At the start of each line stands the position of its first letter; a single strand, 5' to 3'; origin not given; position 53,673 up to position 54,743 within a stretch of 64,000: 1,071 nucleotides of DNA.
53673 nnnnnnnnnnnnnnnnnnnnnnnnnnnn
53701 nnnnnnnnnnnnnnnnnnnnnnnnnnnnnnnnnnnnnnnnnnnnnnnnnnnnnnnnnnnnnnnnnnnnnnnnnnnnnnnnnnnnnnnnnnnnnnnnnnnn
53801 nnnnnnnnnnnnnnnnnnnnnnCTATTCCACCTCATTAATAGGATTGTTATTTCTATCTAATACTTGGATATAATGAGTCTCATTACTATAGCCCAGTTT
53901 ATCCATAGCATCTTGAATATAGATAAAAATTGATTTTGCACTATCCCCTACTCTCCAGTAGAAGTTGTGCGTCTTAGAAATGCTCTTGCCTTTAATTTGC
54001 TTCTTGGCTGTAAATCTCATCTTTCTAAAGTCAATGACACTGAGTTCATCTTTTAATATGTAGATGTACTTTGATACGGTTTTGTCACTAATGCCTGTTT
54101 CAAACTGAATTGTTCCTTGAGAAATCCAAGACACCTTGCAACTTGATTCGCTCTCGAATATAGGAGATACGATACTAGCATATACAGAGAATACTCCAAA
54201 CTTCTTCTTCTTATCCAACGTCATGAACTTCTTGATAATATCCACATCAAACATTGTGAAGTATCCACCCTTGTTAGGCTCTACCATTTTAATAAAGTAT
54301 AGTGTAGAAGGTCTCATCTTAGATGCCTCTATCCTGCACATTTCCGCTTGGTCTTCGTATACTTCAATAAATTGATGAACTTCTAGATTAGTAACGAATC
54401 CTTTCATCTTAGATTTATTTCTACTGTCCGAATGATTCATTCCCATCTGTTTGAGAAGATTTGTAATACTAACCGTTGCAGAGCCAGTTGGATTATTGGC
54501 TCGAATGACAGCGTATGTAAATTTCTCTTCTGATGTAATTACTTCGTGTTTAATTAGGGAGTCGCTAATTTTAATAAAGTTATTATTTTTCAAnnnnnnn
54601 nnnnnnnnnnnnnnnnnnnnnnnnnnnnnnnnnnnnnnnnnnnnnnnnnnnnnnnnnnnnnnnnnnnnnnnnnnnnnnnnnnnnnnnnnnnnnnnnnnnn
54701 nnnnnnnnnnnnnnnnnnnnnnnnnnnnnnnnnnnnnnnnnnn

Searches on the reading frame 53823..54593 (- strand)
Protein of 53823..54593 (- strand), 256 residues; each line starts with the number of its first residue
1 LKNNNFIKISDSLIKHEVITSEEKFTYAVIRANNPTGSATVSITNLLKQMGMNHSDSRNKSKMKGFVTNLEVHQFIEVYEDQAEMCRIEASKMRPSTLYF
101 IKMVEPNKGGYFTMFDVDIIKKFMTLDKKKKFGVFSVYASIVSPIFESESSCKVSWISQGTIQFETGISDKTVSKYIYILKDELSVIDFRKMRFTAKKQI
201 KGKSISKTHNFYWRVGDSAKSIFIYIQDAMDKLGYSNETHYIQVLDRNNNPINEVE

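Call 10: search_protein_families(library=pfam, proteins=[window:53823-54593:-], max_evalue=0.01)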
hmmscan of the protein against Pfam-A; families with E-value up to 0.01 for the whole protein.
window:53823-54593:- (256 aa): 0 families

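Call 11: search_protein_families(library=phrogs, proteins=[window:53823-54593:-], max_evalue=0.001)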
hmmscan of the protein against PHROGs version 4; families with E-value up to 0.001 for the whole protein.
window:53823-54593:- (256 aa): 0 families
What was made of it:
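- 53823..54593 (-): Gene for a 256-aa protein with two winged-helix domains (RepE/Pi-initiator-like fold). It is the proposed binder of the palindromes and the first gene of the leftward operon. There is no Pfam or PHROG hit for the protein itself (calls 10, 11).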

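Call 24: search_dna_similar(query=window:53823-54593:-, collection=phages, mode=protein, max_rows=40)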
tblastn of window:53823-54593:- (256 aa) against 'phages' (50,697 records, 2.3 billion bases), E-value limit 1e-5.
No match.

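Call 31: find_related_loci(query=window:53823-54593:-, collection=viral_contigs, flank=6000)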
Query window:53823-54593:- (256 aa) in viral_contigs; peptide patterns used: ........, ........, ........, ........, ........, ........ (x = any residue, [..] = any of these).
6 stretches matched a pattern; 1 encode a relative of the query (tblastn E <= 1e-3); 1 distinct loci.
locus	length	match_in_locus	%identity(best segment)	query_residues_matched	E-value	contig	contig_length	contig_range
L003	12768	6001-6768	95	1-256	4e-169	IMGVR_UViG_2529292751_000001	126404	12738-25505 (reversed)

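Call 50: find_homologous_proteins(query=window:53823-54593:-, max_evalue=0.001)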
Query window:53823-54593:- (256 aa): 6 proteins with E <= 0.001 among 180 candidates.
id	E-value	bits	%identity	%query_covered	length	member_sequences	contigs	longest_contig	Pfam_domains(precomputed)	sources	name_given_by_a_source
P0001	1.2e-159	547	97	100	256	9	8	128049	-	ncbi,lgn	ncbi:TPA: hypothetical protein ACORDH_002730 [Bacillus cereus]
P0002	1.2e-152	524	92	100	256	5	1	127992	-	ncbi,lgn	ncbi:TPA: hypothetical protein ACGXNJ_005100 [Bacillus cereus]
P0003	2.1e-97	343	59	98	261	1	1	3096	PF13730.13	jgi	jgi:transcriptional regulator with PAS, ATPase and Fis domain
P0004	3.6e-91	323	57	99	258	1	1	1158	-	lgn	-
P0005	6.4e-89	316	57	97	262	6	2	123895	PF13730.13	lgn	-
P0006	7.0e-85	303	59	91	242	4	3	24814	PF13730.13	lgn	-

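Call 51: find_encoding_contigs(protein=P0005, flank=3500, max_places=3)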
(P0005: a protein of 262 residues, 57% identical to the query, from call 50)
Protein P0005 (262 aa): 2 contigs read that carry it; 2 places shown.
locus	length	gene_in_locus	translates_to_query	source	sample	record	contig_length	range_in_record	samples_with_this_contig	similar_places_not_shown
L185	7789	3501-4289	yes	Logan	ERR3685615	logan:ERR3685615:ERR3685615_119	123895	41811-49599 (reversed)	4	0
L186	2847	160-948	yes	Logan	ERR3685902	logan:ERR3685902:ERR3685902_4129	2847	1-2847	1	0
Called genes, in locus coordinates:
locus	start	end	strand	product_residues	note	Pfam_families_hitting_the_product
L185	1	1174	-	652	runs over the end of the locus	PF00580:UvrD-helicase, PF01443:Viral_helicase1 (faint), PF13245:AAA_19, PF13361:UvrD_C, PF13538:UvrD_C_2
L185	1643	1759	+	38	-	-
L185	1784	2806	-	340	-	PF13730:HTH_36 (faint)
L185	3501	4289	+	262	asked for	PF13730:HTH_36 (faint)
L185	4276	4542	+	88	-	-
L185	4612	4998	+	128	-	-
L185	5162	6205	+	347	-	-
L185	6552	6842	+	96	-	PF00216:Bac_DNA_binding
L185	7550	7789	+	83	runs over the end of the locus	-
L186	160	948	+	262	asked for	PF13730:HTH_36 (faint)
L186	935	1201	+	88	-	-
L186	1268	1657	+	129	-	-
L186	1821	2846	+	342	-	?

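Call 52: find_encoding_contigs(protein=P0006, flank=3500, max_places=3)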
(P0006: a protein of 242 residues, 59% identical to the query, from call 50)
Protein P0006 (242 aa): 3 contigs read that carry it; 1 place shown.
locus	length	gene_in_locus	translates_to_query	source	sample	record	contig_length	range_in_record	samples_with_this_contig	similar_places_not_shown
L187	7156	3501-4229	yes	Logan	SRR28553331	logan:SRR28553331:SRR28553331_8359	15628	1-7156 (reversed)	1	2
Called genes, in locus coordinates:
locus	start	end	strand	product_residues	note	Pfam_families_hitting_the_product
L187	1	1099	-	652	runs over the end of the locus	PF00270:DEAD (faint), PF00580:UvrD-helicase, PF01443:Viral_helicase1 (faint), PF13245:AAA_19, PF13361:UvrD_C, PF13538:UvrD_C_2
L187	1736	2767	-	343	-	PF13730:HTH_36 (weak)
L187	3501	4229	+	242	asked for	PF13730:HTH_36 (faint)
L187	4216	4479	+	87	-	-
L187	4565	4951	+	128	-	-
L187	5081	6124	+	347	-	-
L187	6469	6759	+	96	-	PF00216:Bac_DNA_binding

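Call 53: find_encoding_contigs(protein=P0003, flank=3500, max_places=2)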
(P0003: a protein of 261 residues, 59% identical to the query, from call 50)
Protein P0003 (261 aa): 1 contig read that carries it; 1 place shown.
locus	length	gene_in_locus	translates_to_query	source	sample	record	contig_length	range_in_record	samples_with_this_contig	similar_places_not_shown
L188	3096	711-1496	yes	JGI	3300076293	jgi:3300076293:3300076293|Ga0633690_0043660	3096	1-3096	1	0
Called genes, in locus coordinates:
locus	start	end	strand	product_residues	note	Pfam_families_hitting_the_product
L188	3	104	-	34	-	?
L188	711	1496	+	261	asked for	PF13730:HTH_36 (faint)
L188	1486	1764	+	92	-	-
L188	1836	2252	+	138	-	-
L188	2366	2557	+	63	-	-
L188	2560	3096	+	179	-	?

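Call 61: search_solved_structures(query=A2, max_evalue=10)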
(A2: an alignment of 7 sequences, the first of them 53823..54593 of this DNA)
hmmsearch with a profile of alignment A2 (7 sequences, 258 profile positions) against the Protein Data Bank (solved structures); distinct sequences matched with E-value up to 10: 1.
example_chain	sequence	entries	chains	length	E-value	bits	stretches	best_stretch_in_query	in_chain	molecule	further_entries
8a06_E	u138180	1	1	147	0.13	15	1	6-85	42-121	Penton protein P12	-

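Call 67: predict_structure(alignment_id=A2)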
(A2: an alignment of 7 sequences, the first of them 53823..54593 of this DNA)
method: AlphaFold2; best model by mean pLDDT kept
length: 256 residues; sequences in the alignment: 7
mean_pLDDT: 64.1   pTM: 0.55
mean pLDDT of the five models: 64.1, 62.1, 60.2, 59.7, 59.3
residues with pLDDT >= 90: 48; 70-90: 56; 50-70: 84; < 50: 68
segments of 3 or more residues with pLDDT < 50: 1-3, 107-112, 133-187
pLDDT, mean of each block of 10 residues (from residue 1): 52 74 82 75 90 89 96 93 91 94 64 53 60 44 34 35 34 31 44 66 53 57 59 69 69 58
secondary structure, 60 per line:
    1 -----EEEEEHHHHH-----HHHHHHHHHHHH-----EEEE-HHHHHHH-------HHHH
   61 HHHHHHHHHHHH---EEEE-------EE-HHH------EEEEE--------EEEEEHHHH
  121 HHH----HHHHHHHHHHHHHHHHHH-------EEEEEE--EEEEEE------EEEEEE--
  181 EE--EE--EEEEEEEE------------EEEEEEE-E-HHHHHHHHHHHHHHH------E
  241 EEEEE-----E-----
elements in order: E6-10 H11-15 H21-32 E38-41 H43-49 H57-72 E76-79 E99-103 E112-116 H117-123 H128-145 E153-158 E161-166 E173-178 E189-196 E209-215 H219-233 E240-245

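Call 69: search_protein_representatives(alignment_id=A2)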
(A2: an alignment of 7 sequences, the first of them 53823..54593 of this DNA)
Query: 7 sequences, 258 profile positions. Proteins with E-value up to 0.001 (for the whole library): 53; up to 1e-10: 17; up to 1e-30: 1. The best 53 are listed.
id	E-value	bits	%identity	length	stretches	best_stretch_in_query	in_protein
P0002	1.5e-145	499.8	-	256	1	1-258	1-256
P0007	1.8e-21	93.2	-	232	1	4-211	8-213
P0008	1.2e-19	87.2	-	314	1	3-197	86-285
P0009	1.8e-19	86.7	-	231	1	6-197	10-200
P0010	2.2e-18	83.0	-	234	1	5-192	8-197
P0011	3.4e-18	82.5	-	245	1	4-203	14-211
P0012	5.7e-16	75.2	-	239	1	25-185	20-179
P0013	6.6e-16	75.0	-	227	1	6-184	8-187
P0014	3.6e-15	72.5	-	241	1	5-195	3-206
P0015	5.3e-15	72.0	-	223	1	4-184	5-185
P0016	3.6e-14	69.3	-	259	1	27-181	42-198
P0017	5.7e-13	65.3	-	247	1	16-185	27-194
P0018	1.1e-12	64.4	-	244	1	4-200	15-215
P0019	1.2e-12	64.2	-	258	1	2-183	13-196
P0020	7.7e-12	61.6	-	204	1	5-184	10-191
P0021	4.2e-11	59.2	-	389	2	4-184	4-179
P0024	3.7e-10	56.1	-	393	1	6-184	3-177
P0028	6.2e-09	52.1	-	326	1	2-208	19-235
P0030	6.4e-09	52.1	-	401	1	5-199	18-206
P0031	2.1e-08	50.4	-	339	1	26-184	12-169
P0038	1.7e-06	44.1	-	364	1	7-179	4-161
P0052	2.2e-04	37.2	-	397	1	6-194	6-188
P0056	7.5e-04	35.4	-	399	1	42-202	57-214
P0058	8.4e-04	35.3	-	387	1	1-190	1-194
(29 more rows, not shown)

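Call 71: fold_search(model_id=the predicted structure, library=pdb)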
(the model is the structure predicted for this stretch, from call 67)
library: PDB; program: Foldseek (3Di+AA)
matches with E <= 10: 242; with E <= 0.001: 0
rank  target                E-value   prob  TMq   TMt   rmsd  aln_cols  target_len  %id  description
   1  7sgc_C                9.8e-02  0.51  0.27  0.30   9.9       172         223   13  Replication Initiator Protein REPE54 and cognate DNA sequence with terminal five prime phosphates. (released 2021-10-13)
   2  9yzg_C                2.2e-01  0.51  0.28  0.32   9.5       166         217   11  Isoreticular co-crystal 1 with asymmetrical expanded duplex (31mer) containing insert sequence ATGAGTCATA (released 2026-02-18)
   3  9z55_C                2.2e-01  0.47  0.29  0.33   9.5       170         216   11  Isoreticular co-crystal 1 with asymmetrical expanded duplex (31mer) containing insert sequence CATGAGTCAT (released 2026-02-18)
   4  4l9n_B                2.7e-01  0.60  0.24  0.43  13.9       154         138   12  Crystal structure of MepR A103V mutant from multidrug resistant S. aureus clinical isolate (released 2013-09-11)
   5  3cta                  3.4e-01  0.82  0.21  0.28   3.4        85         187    9  Crystal structure of riboflavin kinase from Thermoplasma acidophilum (released 2008-04-29)
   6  5tbf_A                3.8e-01  0.23  0.25  0.23  11.8       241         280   11  Crystal structure of SeMet derivatives of domain2 and domain 3 of RctB (released 2017-04-12)
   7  3r0a_B                5.1e-01  0.60  0.22  0.42   9.1       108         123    9  Possible transcriptional regulator from Methanosarcina mazei Go1 (gi 21227196) (released 2011-03-23)
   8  5tjj_A                6.1e-01  0.16  0.20  0.20  13.6       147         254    8  Crystal structure of IcIR transcriptional regulator from Alicyclobacillus acidocaldarius (released 2016-10-26)
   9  2b0l_A                6.4e-01  0.54  0.22  0.49   5.7        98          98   12  C-terminal DNA binding domain of transcriptional pleiotropic repressor CodY. (released 2006-02-21)
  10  5trd_A                6.8e-01  0.63  0.21  0.24   4.2        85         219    9  Structure of RbkR (Riboflavin Kinase) from Thermoplasma acidophilum determined in complex with CTP and its cognate DNA (released 2016-11-23)
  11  5trd_B                7.6e-01  0.69  0.21  0.24   3.8        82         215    8  Structure of RbkR (Riboflavin Kinase) from Thermoplasma acidophilum determined in complex with CTP and its cognate DNA (released 2016-11-23)
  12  5ey2_C                7.6e-01  0.47  0.22  0.24   5.3        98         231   12  Crystal structure of CodY from Bacillus cereus (released 2016-09-14)
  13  5ey0_B                8.1e-01  0.51  0.22  0.22   4.8        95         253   16  Crystal structure of CodY from Staphylococcus aureus with GTP and Ile (released 2016-09-14)
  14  8yti_V                8.5e-01  0.35  0.21  0.50  12.2       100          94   12  Crystal Structure of Nucleosome-H1x Linker Histone Assembly (sticky-169a DNA fragment) (released 2024-04-03)
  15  4z2t_A                8.5e-01  0.04  0.15  0.08  18.3       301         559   10  Crystal Structure of 2-hydroxybiphenyl 3-monooxygenase W225Y from Pseudomonas azelaica (released 2015-08-19)
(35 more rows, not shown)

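Call 73: search_protein_families(library=pfam, alignment_id=A3, max_evalue=0.01)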
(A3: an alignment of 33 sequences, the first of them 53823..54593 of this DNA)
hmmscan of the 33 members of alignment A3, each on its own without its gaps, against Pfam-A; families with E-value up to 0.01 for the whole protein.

A. member 1, window:53823-54593:- (256 aa): 0 families

B. families by the number of members that match (of 33 scanned): 28 families (the first 25 are shown)
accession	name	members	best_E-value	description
PF13730.12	HTH_36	23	1.3e-10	Helix-turn-helix domain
PF21984.2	DnaD_N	7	0.00016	DnaD N-terminal domain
PF13412.12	HTH_24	4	2.2e-06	Winged helix-turn-helix DNA-binding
PF08279.18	HTH_11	4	0.00056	HTH domain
PF01047.28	MarR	3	0.0012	MarR family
PF01022.26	HTH_5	2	1.9e-05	Bacterial regulatory protein, arsR family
PF05732.17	RepL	2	6.3e-05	Firmicute plasmid replication protein (RepL)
PF05584.17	Sulfolobus_pRN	2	0.00019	Sulfolobus plasmid regulatory protein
PF13545.12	HTH_Crp_2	2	0.00041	Crp-like helix-turn-helix domain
PF12802.13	MarR_2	2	0.00055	MarR family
PF01325.25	Fe_dep_repress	2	0.0016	Iron dependent repressor, N-terminal DNA binding domain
PF14394.12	DUF4423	2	0.0019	Domain of unknown function (DUF4423)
PF04182.18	B-block_TFIIIC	2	0.0053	B-block binding subunit of TFIIIC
PF01978.25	TrmB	1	4e-05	Sugar-specific transcriptional regulator TrmB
PF04786.17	Baculo_DNA_bind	1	0.00017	ssDNA binding protein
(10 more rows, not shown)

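Call 74: search_protein_families(library=phrogs, alignment_id=A3, max_evalue=0.001)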
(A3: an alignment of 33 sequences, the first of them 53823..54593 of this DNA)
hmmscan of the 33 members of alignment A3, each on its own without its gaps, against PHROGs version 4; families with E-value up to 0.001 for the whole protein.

A. member 1, window:53823-54593:- (256 aa): 0 families

B. families by the number of members that match (of 33 scanned): 19 families
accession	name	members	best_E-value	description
phrog_270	-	15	5.8e-12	replication initiation protein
phrog_8102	-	13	1.2e-08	replication initiation protein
phrog_186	-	10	1.4e-09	DnaD-like helicase loader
phrog_678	-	9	1.1e-06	replication initiation O-like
phrog_1032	-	7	1.7e-08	replication initiation protein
phrog_428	-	7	7.4e-08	replication initiation protein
phrog_391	-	6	3.3e-08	replication initiation O-like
phrog_6643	-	3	1.5e-05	replication initiation protein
phrog_15053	-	3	4.6e-05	-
phrog_20872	-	2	3.3e-11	-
phrog_8540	-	2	5.8e-07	replication initiation O-like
phrog_22534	-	1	2.2e-07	-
phrog_345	-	1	2.3e-05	replication initiation O-like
phrog_26369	-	1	0.00014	replication initiation protein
phrog_11896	-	1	0.00032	primosomal protein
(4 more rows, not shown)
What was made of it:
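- Closest known: Phage lambda origin with O protein. Same: Members of the protein family hit PHROG 'replication initiation O-like' families (call 74).
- Family members hit HTH_36, DnaD_N and RepL, and PHROG replication-initiation families (calls 73, 74).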

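Call 75: search_solved_structures(query=A3, max_evalue=10)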
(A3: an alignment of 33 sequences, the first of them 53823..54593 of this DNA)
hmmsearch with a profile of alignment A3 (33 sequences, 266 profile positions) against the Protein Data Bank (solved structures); distinct sequences matched with E-value up to 10: 29.
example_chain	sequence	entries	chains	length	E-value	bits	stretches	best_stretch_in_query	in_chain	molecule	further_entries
6cmv_A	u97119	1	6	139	0.00051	22.8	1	164-229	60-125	Transcriptional regulator Lrs14-like protein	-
1i1g_A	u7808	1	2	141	0.003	20.3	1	166-203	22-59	TRANSCRIPTIONAL REGULATOR LRPA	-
6kf4_G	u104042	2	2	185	0.012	18.4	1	164-240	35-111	Transcription factor E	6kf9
6pln_A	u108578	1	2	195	0.012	18.3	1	164-240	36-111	Transcription factor E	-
4y66_A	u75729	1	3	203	0.016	17.9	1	158-242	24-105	Mnd1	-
1lj9_A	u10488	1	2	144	0.02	17.6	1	165-230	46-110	transcriptional regulator SlyA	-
7ueb_E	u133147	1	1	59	0.023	17.4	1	165-194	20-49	PscE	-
6xjf_A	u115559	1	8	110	0.029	17.1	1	164-227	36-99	Transcription factor E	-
6sbs_A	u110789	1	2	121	0.029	17.1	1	127-235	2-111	Regulatory protein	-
3r0a_A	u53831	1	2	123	0.043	16.5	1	162-233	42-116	Putative transcriptional regulator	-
5z2i_A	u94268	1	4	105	0.099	15.3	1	157-221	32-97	Dictyostelium discoideum mitochondrial calcium uniporter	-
4egy_A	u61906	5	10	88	0.1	15.3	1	147-196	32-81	Arabinose metabolism transcriptional repressor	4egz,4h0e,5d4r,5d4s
5z2h_A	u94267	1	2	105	0.11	15.2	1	158-221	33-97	Dictyostelium discoideum mitochondrial calcium uniporter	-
4ham_A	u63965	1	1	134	0.16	14.7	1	143-196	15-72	Lmo2241 protein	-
8q90_A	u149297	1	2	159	0.17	14.6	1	166-202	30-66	AsnC family transcriptional regulator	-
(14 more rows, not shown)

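Call 76: find_encoding_contigs(protein=P0007, flank=4000, max_places=2)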
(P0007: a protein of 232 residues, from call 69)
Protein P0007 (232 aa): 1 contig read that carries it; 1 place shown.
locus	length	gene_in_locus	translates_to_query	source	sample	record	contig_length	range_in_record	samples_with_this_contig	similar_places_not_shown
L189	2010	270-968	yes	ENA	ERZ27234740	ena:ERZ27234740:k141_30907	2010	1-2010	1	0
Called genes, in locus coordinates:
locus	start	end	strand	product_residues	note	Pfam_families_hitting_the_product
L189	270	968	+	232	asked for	PF13730:HTH_36 (faint)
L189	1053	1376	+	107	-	-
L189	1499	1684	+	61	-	-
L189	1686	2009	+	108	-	?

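Call 77: predict_structure(alignment_id=A3)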
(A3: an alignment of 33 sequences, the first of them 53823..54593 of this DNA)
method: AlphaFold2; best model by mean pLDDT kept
length: 256 residues; sequences in the alignment: 33
mean_pLDDT: 91.9   pTM: 0.89
mean pLDDT of the five models: 91.9, 90.4, 90.2, 90.1, 89.7
residues with pLDDT >= 90: 208; 70-90: 36; 50-70: 10; < 50: 2
segments of 3 or more residues with pLDDT < 50: none
pLDDT, mean of each block of 10 residues (from residue 1): 76 94 97 88 97 96 98 97 97 98 82 93 95 97 79 91 95 97 96 90 88 87 90 93 93 79
secondary structure, 60 per line:
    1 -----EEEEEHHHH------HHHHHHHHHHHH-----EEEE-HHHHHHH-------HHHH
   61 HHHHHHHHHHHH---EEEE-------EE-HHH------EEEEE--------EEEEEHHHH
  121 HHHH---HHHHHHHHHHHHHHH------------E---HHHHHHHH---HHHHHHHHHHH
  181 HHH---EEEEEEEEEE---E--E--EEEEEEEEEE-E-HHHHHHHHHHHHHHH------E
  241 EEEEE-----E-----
elements in order: E6-10 H11-14 H21-32 E38-41 H43-49 H57-72 E76-79 E99-103 E112-116 H117-124 H128-142 H159-166 H170-183 E187-196 E206-215 H219-233 E240-245
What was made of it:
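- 53823..54593 (-): AlphaFold2 with a 33-sequence alignment gives pLDDT 91.9 and pTM 0.89 (call 77).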

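Call 80: fold_search(model_id=the predicted structure, library=pdb)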
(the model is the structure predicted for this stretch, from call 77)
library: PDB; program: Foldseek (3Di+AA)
matches with E <= 10: 588; with E <= 0.001: 4
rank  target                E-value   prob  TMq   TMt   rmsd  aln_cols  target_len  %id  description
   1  9z55_C                3.5e-04  0.99  0.35  0.39  10.1       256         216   10  Isoreticular co-crystal 1 with asymmetrical expanded duplex (31mer) containing insert sequence CATGAGTCAT (released 2026-02-18)
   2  7sdp_C                3.9e-04  1.00  0.35  0.39  10.3       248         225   10  Replication Initiator Protein REPE54 and cognate DNA sequence with terminal three prime phosphates. (released 2021-10-13)
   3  7sgc_C                4.9e-04  0.99  0.34  0.38  10.3       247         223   11  Replication Initiator Protein REPE54 and cognate DNA sequence with terminal five prime phosphates. (released 2021-10-13)
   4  9yzg_C                7.2e-04  0.99  0.34  0.38  10.2       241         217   10  Isoreticular co-crystal 1 with asymmetrical expanded duplex (31mer) containing insert sequence ATGAGTCATA (released 2026-02-18)
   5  9yzn_C                1.1e-03  0.99  0.37  0.42   9.8       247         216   10  Isoreticular co-crystal 1 with asymmetrical expanded duplex (31mer) containing insert sequence TGATGAGCAG and loaded w (released 2026-02-18)
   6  9z08_C                1.6e-03  0.99  0.37  0.42   9.7       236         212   10  Isoreticular co-crystal 1 with asymmetrical expanded duplex (31mer) containing separate insert strand with sequence GA (released 2026-03-18)
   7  7uxy_C                1.9e-03  0.99  0.38  0.43   9.0       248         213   11  Isoreticular, interpenetrating co-crystal of protein variant Replication Initiator Protein REPE54 (L53G,Q54G,E55G) and (released 2023-05-17)
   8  7spm_C                3.5e-03  0.93  0.32  0.36  10.7       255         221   10  Replication Initiator Protein REPE54 and cognate DNA sequence with terminal three prime phosphates chemically crosslin (released 2021-11-10)
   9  5trd_B                8.5e-02  0.82  0.23  0.27   9.2       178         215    7  Structure of RbkR (Riboflavin Kinase) from Thermoplasma acidophilum determined in complex with CTP and its cognate DNA (released 2016-11-23)
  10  2z9o_A                9.0e-02  0.28  0.26  0.29  13.7       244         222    9  Crystal structure of the dimeric form of RepE in complex with the repE operator DNA (released 2007-11-27)
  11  5tbf_B                9.5e-02  0.47  0.31  0.29  11.6       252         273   12  Crystal structure of SeMet derivatives of domain2 and domain 3 of RctB (released 2017-04-12)
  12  8clk_A                1.0e-01  0.20  0.19  0.10  17.5       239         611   10  TFIIIC TauA complex (released 2023-06-21)
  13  9a6f_A                1.3e-01  0.11  0.17  0.17  20.2       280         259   12  Integrative model of CODY-YPPF by crosslinking MS and deep learning (released 2024-09-18)
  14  2z9o_B                1.5e-01  0.21  0.26  0.29  13.8       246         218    9  Crystal structure of the dimeric form of RepE in complex with the repE operator DNA (released 2007-11-27)
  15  7qcd_E                1.5e-01  0.15  0.21  0.20  18.6       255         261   14  CryoEM structure of the Smc5/6-holocomplex (composite structure) (released 2022-09-21)
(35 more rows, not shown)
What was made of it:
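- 53823..54593 (-): In Foldseek the top 8 hits are RepE54-iteron complexes, E 3.5e-4 to 3.5e-3 (call 80).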

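Call 83: find_encoding_contigs(protein=P0009, flank=5000, max_places=1)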
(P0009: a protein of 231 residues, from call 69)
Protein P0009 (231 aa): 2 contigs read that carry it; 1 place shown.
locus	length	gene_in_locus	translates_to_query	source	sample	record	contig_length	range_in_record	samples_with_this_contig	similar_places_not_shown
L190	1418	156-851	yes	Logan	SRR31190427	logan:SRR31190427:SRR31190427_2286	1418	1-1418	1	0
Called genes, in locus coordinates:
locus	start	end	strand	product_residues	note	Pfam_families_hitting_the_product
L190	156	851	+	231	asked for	PF13730:HTH_36 (faint), PF01022:HTH_5 (faint), PF13412:HTH_24 (faint)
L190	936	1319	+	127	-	-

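Call 84: find_encoding_contigs(protein=P0010, flank=5000, max_places=1)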
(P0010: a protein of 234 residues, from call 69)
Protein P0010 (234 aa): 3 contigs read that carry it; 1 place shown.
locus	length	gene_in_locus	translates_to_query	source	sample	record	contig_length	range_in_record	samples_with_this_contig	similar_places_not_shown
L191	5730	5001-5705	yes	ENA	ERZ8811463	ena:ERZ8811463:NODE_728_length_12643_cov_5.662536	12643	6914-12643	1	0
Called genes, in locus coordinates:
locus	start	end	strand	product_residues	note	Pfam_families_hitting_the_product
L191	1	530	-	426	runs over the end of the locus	PF12850:Metallophos_2 (faint)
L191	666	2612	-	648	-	PF00270:DEAD (faint), PF00580:UvrD-helicase, PF01443:Viral_helicase1 (faint), PF13087:AAA_12 (faint), PF13245:AAA_19, PF13361:UvrD_C, PF13538:UvrD_C_2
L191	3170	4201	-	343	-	PF13730:HTH_36 (weak), PF11638:DnaA_N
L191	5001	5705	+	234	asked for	PF13730:HTH_36 (faint)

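Call 85: find_encoding_contigs(protein=P0011, flank=5000, max_places=1)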
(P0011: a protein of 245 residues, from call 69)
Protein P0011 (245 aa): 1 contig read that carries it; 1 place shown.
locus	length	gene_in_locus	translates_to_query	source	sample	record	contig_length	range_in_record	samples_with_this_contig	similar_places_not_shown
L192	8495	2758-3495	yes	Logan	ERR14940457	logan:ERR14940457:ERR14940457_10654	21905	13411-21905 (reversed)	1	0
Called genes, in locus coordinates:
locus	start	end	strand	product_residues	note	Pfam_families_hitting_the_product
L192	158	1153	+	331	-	PF00589:Phage_integrase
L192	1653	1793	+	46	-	-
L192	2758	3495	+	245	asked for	PF13730:HTH_36 (weak)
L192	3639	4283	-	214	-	-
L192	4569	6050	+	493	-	PF12161:HsdM_N, PF02384:N6_Mtase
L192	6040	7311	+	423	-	PF01420:Methylase_S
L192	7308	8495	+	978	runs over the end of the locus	PF04313:HSDR_N, PF00270:DEAD (faint), PF04851:ResIII, PF18766:SWI2_SNF2, PF22679:T1R_D3-like, PF11867:T1RH-like_C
